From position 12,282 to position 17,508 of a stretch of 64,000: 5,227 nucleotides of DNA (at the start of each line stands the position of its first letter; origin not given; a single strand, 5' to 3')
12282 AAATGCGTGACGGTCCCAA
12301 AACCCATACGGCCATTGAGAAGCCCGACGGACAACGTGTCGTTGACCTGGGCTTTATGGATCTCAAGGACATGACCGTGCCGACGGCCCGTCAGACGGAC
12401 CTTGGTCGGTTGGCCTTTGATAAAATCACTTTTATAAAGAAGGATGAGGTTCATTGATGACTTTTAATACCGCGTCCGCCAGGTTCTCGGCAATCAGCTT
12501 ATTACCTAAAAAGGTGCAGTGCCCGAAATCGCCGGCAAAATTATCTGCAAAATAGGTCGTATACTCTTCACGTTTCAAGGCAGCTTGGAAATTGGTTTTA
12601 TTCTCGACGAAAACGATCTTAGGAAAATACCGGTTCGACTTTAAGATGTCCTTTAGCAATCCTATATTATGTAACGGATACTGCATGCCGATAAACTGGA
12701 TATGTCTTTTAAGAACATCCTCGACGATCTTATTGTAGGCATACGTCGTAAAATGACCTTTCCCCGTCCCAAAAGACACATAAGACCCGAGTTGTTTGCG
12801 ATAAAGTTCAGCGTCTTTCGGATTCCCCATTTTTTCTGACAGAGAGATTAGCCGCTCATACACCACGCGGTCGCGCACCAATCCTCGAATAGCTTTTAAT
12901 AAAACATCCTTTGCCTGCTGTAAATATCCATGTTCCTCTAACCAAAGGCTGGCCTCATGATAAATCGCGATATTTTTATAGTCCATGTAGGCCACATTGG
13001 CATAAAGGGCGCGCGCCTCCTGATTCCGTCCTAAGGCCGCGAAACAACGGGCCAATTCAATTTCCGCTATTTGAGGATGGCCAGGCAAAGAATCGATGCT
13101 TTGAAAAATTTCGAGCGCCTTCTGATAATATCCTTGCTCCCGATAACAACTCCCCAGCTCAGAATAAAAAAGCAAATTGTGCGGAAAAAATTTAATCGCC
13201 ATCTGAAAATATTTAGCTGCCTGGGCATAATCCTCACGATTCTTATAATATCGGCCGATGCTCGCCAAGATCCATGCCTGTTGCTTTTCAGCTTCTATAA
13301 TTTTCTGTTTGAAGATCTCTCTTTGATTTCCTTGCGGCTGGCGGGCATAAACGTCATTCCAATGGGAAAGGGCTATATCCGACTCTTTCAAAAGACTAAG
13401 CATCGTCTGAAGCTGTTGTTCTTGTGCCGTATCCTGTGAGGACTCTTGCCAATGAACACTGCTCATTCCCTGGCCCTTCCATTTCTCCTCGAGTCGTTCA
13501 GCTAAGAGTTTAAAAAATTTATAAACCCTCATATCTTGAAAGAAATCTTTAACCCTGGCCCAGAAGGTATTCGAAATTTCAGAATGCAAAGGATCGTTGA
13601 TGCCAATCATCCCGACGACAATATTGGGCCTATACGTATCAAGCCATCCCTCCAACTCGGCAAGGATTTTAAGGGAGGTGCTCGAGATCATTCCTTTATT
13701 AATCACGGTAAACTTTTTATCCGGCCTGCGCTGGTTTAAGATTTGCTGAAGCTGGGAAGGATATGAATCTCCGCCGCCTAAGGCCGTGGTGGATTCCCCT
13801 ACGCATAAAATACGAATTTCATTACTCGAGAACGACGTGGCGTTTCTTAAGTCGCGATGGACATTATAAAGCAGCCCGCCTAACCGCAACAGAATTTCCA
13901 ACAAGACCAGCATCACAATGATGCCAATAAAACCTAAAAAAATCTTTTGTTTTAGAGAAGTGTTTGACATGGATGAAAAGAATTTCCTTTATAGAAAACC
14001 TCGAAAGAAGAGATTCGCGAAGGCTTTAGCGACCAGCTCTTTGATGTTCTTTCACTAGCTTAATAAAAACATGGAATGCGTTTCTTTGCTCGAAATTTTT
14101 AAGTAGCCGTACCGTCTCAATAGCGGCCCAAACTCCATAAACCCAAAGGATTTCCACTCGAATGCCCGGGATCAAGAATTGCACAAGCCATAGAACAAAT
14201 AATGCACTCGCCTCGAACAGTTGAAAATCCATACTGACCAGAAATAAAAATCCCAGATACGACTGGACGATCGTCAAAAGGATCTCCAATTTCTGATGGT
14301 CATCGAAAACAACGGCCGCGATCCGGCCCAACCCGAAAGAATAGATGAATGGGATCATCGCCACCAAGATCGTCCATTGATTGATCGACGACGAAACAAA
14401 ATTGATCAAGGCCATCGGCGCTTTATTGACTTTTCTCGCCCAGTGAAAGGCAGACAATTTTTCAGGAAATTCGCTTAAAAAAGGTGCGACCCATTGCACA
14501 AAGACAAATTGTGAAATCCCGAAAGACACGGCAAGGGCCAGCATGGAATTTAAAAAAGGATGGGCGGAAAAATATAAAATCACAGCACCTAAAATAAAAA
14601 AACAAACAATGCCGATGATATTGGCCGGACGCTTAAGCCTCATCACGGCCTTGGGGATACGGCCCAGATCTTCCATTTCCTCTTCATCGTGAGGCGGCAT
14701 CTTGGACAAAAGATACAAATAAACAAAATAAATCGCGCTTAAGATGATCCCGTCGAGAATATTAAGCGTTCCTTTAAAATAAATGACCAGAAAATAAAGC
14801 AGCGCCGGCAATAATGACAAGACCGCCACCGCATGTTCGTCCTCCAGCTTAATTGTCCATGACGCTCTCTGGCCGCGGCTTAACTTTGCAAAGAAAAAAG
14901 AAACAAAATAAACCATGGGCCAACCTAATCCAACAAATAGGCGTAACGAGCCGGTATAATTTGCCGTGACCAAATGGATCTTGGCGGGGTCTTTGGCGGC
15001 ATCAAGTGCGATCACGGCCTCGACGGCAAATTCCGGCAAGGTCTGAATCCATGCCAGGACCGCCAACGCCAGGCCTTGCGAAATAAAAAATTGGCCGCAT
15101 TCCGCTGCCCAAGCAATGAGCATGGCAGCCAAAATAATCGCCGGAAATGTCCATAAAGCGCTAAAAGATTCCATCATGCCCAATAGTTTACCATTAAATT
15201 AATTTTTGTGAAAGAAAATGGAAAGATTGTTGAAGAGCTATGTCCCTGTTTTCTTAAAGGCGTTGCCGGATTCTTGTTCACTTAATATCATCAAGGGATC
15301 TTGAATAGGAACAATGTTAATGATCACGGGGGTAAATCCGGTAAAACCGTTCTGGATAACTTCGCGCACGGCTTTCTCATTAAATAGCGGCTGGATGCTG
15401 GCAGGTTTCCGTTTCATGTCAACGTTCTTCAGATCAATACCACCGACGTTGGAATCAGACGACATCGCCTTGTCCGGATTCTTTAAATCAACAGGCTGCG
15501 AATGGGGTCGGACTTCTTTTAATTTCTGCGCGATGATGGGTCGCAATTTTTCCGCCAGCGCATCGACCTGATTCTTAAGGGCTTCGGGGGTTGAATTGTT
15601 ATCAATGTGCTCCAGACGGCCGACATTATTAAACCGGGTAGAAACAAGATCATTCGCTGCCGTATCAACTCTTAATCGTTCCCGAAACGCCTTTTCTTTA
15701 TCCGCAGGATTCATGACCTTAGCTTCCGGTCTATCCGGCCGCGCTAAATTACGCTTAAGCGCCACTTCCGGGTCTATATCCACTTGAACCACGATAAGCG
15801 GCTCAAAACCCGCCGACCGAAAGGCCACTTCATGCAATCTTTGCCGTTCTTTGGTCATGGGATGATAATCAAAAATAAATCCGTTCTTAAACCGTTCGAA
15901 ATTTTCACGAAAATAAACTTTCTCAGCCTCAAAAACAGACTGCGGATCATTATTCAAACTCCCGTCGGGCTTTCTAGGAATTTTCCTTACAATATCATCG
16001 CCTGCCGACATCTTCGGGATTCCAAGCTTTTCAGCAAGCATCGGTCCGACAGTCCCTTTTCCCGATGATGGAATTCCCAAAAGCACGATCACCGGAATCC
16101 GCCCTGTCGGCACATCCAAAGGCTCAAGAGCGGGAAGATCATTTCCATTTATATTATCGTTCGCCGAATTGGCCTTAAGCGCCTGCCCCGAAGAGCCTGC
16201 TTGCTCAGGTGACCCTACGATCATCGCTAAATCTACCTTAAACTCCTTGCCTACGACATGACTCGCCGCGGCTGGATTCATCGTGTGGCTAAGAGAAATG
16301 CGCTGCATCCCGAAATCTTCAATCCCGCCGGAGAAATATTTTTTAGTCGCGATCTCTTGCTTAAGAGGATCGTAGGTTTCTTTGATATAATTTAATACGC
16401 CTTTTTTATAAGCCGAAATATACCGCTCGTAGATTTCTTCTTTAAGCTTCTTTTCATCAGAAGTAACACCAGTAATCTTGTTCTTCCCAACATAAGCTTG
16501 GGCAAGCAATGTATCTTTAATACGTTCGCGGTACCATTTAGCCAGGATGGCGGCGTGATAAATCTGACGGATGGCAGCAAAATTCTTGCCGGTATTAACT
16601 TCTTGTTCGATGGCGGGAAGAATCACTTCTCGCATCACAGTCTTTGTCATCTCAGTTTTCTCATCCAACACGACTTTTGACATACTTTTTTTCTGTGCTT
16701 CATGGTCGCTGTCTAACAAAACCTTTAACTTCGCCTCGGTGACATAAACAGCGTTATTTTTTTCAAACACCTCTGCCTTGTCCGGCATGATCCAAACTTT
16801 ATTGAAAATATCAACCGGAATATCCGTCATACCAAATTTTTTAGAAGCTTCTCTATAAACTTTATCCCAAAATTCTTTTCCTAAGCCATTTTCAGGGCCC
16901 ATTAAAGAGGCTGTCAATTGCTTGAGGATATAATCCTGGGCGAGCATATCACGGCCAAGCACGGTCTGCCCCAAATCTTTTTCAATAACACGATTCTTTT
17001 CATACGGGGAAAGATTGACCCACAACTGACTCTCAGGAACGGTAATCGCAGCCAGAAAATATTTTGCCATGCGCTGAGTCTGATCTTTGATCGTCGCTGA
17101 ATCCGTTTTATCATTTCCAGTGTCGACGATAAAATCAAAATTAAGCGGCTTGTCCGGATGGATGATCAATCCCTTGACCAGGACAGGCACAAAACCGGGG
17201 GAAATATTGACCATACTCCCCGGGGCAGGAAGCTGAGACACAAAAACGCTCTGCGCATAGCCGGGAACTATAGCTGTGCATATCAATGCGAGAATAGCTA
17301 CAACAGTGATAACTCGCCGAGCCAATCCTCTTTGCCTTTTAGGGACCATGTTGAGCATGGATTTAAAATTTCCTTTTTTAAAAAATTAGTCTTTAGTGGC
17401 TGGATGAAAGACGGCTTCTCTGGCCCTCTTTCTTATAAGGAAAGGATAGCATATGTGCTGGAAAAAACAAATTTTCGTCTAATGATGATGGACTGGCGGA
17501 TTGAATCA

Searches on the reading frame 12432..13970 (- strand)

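Call 57: search_protein_families(library=pfam, proteins=[window:12432-13970:-], max_evalue=0.00001)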
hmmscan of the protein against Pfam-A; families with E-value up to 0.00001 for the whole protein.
window:12432-13970:- (512 aa): 9 families
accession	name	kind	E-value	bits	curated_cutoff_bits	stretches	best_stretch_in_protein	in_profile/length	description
PF13432.12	TPR_16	-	1.3e-09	38.7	32.7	1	239-298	4-64/65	Tetratricopeptide repeat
PF14559.12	TPR_19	-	2.9e-08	34.3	25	0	278-336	3-60/68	Tetratricopeptide repeat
PF13176.12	TPR_7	-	3.2e-08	33.5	27.9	0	270-291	3-24/36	Tetratricopeptide repeat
PF13428.12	TPR_14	-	4.3e-08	33.5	23.5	0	234-273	3-42/44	Tetratricopeptide repeat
PF07719.23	TPR_2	-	9.9e-08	32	27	0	235-265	4-34/34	Tetratricopeptide repeat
PF13424.12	TPR_12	-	2.6e-07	31.2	30.1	0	219-261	32-74/77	Tetratricopeptide repeat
PF25182.1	NonGDSL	-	3.4e-07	30.2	80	1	49-136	25-116/220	Non-GDSL lipase-like family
PF13472.12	Lipase_GDSL_2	-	2.8e-06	28.4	32.9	1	56-140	1-89/178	GDSL-like Lipase/Acylhydrolase family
PF13174.12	TPR_6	-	3.3e-06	27.8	26.3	0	238-264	6-32/33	Tetratricopeptide repeat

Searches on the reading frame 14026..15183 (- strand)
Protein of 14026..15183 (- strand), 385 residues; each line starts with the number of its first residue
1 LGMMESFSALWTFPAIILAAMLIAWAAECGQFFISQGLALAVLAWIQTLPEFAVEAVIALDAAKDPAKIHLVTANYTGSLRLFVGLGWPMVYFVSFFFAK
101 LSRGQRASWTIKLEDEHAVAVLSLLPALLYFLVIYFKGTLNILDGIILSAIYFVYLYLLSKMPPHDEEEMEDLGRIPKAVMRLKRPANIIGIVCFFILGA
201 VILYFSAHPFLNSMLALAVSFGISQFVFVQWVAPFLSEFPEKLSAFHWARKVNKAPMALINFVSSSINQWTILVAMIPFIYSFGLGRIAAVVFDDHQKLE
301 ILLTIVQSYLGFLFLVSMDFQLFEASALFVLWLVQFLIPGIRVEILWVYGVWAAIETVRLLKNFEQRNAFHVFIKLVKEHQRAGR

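Call 57: search_protein_families(library=pfam, proteins=[window:14026-15183:-], max_evalue=0.00001)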
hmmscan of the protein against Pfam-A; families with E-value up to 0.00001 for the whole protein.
window:14026-15183:- (385 aa): 1 family
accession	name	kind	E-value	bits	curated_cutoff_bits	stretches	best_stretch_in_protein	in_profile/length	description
PF01699.29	Na_Ca_ex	-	1.8e-20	73.9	24.9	2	193-336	3-146/151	Sodium/calcium exchanger protein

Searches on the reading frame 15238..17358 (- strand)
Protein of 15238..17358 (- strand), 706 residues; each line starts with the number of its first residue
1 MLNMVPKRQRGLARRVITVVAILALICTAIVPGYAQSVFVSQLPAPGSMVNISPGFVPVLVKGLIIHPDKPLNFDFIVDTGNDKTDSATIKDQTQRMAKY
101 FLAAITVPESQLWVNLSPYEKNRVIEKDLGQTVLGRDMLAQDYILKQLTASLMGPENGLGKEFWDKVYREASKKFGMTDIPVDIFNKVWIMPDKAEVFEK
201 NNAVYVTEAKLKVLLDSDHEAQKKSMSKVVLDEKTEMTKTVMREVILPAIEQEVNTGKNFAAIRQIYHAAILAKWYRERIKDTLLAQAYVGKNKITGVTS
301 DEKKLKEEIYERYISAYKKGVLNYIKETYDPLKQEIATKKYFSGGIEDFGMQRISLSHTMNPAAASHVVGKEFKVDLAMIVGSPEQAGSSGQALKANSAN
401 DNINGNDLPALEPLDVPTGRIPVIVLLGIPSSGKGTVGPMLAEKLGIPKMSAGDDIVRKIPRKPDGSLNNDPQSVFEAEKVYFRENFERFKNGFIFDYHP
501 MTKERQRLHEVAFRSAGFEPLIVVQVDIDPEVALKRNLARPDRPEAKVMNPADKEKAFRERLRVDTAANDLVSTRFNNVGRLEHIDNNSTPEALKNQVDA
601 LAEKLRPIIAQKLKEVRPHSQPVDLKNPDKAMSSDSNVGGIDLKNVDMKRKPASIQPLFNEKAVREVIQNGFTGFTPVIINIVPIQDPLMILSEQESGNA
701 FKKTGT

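Call 57: search_protein_families(library=pfam, proteins=[window:15238-17358:-], max_evalue=0.00001)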
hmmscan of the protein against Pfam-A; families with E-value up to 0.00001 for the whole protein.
window:15238-17358:- (706 aa): 3 families
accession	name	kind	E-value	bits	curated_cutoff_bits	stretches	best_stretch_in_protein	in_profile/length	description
PF13207.12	AAA_17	-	7.2e-10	39.7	27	1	427-543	1-125/136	AAA domain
PF00406.28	ADK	-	2.1e-08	34.8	26.8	1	426-569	1-139/151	Adenylate kinase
PF13238.12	AAA_18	-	3.6e-06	27.9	29.4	1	424-545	1-116/128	AAA domain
